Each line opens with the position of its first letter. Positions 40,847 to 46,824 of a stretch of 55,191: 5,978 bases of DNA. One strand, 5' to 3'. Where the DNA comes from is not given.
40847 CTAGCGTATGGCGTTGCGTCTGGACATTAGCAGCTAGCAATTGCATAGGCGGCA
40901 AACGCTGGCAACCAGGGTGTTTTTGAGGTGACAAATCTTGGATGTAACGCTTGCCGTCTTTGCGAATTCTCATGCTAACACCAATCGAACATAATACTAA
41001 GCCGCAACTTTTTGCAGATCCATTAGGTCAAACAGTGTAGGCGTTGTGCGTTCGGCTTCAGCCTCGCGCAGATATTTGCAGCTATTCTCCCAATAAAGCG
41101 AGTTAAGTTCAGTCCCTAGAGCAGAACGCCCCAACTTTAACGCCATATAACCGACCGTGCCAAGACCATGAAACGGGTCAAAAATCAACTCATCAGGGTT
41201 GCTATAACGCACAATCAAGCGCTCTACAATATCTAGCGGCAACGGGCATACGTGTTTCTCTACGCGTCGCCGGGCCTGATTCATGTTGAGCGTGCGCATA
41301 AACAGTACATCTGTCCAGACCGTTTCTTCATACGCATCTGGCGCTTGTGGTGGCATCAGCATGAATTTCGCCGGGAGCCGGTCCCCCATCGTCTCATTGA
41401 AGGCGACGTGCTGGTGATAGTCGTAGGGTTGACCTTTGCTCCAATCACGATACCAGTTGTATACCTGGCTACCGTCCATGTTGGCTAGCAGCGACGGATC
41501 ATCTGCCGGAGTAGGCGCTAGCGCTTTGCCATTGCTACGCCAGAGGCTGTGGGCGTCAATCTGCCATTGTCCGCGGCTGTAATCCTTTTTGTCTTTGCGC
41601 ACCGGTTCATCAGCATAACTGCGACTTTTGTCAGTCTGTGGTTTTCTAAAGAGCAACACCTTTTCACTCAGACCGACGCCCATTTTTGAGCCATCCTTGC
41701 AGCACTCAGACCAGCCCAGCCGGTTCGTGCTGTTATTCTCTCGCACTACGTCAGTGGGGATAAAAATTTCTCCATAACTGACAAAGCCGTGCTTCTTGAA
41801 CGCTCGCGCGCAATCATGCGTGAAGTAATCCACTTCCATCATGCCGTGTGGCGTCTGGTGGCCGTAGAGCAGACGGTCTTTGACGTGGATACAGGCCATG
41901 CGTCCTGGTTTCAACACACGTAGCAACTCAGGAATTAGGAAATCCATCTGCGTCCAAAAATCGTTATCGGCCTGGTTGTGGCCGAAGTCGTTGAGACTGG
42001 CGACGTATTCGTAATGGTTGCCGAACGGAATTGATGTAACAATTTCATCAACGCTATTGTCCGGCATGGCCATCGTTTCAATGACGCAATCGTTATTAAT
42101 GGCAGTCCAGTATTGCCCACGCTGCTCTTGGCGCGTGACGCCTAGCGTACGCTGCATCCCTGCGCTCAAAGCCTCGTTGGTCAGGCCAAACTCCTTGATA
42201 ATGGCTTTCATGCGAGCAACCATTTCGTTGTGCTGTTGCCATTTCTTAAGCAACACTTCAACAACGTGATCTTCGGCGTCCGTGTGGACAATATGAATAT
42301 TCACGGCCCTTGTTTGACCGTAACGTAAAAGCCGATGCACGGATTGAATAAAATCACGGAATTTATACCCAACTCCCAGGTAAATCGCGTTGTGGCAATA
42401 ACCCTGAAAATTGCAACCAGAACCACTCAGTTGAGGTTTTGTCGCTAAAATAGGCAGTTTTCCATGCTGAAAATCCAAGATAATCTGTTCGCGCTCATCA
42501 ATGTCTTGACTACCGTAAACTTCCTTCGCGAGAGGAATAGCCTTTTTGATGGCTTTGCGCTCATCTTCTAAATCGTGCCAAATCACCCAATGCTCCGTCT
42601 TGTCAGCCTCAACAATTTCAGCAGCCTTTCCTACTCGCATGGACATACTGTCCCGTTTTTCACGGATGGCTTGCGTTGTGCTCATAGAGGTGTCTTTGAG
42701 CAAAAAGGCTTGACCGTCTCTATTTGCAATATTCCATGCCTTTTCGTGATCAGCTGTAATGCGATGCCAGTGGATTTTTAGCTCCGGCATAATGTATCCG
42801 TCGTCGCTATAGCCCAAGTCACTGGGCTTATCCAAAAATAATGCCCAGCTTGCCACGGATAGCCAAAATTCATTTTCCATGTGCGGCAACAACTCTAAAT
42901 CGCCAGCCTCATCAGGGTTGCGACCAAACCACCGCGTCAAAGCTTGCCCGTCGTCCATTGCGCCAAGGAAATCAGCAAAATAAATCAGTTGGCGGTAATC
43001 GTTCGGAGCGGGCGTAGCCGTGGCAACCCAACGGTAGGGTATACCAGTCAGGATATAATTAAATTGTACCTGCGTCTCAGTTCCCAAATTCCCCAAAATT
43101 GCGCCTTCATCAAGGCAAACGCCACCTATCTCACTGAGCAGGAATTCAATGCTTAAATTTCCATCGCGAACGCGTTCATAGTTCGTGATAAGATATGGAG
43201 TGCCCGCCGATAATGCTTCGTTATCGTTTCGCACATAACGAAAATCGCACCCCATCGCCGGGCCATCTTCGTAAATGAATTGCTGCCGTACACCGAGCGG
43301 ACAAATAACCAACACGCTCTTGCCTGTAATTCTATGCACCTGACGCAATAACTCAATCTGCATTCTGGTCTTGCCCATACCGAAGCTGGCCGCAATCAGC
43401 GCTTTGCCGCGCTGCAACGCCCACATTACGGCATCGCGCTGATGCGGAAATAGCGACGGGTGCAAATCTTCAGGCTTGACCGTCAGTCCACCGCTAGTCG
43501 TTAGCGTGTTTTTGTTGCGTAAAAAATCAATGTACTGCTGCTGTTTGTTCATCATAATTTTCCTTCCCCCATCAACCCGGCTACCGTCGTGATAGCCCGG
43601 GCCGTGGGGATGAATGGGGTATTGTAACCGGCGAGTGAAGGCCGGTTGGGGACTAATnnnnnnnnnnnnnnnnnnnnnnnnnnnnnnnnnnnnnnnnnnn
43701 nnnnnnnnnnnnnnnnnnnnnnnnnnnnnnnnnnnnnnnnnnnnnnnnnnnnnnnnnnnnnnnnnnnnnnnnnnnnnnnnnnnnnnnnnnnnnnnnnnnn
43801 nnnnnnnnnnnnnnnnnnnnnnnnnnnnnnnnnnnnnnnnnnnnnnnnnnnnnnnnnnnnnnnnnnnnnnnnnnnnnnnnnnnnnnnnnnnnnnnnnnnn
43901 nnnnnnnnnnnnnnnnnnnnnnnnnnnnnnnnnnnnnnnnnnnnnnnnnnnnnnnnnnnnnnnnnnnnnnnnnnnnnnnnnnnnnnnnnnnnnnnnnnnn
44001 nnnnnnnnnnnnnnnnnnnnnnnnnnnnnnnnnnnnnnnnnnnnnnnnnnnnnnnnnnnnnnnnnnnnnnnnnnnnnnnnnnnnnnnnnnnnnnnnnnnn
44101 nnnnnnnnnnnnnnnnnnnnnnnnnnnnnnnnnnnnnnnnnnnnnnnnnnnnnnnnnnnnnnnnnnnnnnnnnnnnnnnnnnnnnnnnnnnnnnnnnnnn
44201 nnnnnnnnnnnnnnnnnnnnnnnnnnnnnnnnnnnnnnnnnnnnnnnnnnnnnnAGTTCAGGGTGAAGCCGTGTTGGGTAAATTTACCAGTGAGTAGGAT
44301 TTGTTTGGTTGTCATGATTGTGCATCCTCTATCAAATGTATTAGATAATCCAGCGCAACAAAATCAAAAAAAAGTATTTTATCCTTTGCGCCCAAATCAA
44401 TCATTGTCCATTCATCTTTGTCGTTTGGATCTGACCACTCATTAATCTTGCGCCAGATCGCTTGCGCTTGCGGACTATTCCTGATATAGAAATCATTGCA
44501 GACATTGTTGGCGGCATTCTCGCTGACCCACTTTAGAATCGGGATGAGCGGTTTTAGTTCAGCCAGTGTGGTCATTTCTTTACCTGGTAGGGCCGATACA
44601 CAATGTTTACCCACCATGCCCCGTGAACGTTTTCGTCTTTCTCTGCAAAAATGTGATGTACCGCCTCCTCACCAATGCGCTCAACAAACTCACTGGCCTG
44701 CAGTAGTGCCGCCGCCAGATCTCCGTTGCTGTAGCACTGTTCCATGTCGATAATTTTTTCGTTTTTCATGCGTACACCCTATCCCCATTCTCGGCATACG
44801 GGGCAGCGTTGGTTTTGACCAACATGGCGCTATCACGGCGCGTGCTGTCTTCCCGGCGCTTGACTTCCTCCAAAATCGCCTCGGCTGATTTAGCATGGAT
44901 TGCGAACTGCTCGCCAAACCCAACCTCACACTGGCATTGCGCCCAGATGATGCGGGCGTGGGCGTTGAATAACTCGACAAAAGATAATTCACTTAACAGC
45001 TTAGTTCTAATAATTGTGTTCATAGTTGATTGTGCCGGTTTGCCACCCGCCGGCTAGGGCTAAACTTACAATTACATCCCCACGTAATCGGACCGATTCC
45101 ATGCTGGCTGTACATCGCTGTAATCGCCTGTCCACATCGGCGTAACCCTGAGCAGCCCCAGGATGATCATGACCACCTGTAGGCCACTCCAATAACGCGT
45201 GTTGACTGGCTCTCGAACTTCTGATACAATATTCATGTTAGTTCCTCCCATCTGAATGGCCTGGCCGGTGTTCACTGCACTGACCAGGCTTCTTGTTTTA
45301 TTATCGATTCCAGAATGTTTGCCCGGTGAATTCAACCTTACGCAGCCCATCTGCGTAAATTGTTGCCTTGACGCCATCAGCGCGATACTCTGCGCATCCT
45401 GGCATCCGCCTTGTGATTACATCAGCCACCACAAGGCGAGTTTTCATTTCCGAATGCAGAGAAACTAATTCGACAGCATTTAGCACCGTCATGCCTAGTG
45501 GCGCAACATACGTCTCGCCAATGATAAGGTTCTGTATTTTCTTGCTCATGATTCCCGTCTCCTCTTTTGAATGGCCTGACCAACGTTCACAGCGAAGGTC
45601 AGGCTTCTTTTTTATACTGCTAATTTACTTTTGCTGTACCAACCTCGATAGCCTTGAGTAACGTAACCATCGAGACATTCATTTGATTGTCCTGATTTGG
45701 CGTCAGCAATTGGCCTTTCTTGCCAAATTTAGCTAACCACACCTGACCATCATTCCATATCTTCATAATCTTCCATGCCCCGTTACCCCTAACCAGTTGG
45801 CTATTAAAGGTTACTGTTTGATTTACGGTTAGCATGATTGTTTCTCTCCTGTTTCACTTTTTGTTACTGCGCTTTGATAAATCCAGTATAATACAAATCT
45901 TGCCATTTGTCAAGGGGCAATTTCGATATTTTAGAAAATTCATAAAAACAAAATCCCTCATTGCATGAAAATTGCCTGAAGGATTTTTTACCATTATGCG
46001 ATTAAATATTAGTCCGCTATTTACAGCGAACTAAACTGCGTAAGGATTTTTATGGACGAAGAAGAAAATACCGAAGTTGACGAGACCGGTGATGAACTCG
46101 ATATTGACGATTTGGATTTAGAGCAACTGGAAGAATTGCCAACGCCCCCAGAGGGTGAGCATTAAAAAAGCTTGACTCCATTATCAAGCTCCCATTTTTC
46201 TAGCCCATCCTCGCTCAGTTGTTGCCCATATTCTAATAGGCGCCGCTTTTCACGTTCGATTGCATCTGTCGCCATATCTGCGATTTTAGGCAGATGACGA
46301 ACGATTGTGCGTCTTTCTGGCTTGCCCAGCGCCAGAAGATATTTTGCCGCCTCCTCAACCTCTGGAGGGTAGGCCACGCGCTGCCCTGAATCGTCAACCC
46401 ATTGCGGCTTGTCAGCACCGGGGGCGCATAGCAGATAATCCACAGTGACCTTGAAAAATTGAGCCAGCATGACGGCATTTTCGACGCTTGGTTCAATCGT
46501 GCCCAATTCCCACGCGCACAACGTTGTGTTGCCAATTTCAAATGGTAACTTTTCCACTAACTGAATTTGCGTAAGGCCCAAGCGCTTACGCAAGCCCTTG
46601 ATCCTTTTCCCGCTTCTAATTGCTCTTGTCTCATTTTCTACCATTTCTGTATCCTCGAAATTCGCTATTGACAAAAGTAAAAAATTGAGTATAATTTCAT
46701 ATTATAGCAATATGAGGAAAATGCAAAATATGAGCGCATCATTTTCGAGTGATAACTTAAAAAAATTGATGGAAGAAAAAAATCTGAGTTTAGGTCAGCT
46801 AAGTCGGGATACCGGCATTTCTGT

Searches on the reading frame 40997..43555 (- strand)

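Call 49: search_protein_families(library=pfam, proteins=[window:40997-43555:-], max_evalue=0.001)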
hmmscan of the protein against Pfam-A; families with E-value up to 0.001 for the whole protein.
window:40997-43555:- (852 aa): 3 families
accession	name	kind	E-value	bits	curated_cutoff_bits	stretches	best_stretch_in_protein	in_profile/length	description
PF01555.25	N6_N4_Mtase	-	1.2e-19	71.6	26.7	1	502-823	1-217/221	DNA methylase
PF00176.29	SNF2-rel_dom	-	2.8e-07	30.4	24.9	1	38-199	1-180/290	SNF2-related domain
PF00270.35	DEAD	-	7.6e-05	22.9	26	1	37-183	2-161/167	DEAD/DEAH box helicase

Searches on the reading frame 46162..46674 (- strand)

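Call 14: search_protein_families(library=pfam, proteins=[window:46162-46674:-], max_evalue=0.01)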
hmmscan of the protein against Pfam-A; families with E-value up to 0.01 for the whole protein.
window:46162-46674:- (170 aa): 2 families
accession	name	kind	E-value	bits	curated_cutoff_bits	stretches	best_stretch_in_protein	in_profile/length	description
PF12844.13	HTH_19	-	4.8e-08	33.2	30.2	1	22-82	1-59/64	Helix-turn-helix domain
PF01381.28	HTH_3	-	9.1e-08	32.5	23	1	25-81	1-55/55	Helix-turn-helix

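Call 15: search_protein_families(library=phrogs, proteins=[window:46162-46674:-], max_evalue=0.001)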
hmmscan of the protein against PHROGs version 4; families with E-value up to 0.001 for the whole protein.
window:46162-46674:- (170 aa): 8 families
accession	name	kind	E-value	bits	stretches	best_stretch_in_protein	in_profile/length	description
phrog_8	-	transcription regulation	2.5e-14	54.5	1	9-118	65-150/346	transcriptional regulator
phrog_3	-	transcription regulation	3.5e-10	41.2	1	16-100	84-167/430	transcriptional repressor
phrog_4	-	transcription regulation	2.2e-08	34.5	1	7-89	113-199/400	transcriptional repressor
phrog_2967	-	transcription regulation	4e-07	30.8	1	21-83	11-71/225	transcriptional regulator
phrog_4836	-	transcription regulation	3.6e-05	24.4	1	14-83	69-136/194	CII-like regulator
phrog_2328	-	transcription regulation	6.6e-05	23.7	1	18-96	13-86/128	transcriptional repressor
phrog_37751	-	unknown function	0.00032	21.3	1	16-61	148-193/205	-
phrog_3037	-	transcription regulation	0.00035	21.4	1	8-128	14-123/189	transcriptional repressor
